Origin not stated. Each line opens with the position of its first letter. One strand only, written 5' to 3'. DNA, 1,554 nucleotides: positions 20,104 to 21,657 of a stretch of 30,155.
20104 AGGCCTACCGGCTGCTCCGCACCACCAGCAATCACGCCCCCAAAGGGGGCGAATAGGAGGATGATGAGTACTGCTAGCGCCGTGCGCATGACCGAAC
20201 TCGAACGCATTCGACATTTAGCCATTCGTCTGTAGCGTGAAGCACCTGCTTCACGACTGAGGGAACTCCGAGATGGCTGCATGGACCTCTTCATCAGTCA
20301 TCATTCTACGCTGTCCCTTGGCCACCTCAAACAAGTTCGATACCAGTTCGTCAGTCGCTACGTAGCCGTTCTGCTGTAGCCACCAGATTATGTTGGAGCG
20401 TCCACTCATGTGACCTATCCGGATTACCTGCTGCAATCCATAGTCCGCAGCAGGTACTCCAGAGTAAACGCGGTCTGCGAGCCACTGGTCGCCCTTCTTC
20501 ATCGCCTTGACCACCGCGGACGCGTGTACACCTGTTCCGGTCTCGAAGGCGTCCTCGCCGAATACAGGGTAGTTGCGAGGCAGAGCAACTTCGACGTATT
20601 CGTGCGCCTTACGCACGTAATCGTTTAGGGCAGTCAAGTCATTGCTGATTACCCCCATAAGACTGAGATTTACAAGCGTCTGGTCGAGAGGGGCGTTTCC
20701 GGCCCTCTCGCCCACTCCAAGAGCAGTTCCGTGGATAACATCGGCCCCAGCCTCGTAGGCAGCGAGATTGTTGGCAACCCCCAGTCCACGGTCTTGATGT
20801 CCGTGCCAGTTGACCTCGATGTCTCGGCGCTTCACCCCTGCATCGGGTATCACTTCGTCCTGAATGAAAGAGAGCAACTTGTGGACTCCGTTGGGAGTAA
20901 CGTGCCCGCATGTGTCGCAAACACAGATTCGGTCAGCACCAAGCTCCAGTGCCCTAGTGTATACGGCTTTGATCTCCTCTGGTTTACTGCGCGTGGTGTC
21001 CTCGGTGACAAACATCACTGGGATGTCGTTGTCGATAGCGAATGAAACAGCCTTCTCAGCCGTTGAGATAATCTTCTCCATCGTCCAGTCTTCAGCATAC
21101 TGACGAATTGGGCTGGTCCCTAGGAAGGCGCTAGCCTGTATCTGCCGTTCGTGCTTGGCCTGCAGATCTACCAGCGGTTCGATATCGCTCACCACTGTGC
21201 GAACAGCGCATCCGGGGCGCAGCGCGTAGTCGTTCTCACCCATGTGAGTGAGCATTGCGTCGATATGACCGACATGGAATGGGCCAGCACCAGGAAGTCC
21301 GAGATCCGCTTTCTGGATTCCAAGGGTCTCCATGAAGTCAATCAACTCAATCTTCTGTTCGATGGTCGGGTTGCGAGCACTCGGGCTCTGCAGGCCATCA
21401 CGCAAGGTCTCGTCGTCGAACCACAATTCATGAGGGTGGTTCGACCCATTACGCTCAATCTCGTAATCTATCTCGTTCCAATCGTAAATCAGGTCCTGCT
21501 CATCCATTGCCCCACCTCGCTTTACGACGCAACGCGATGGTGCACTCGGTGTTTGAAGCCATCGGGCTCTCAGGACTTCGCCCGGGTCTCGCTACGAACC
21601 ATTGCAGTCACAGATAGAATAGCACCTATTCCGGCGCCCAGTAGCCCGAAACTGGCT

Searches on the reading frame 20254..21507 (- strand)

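Call 56: search_protein_families(library=pfam, proteins=[window:20254-21507:-], max_evalue=0.00001)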
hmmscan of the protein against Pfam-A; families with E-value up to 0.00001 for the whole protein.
window:20254-21507:- (418 aa): 1 family
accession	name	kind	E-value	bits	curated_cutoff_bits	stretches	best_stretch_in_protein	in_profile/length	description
PF00682.25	HMGL-like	-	3.3e-43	148.4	29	1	32-287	6-245/260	HMGL-like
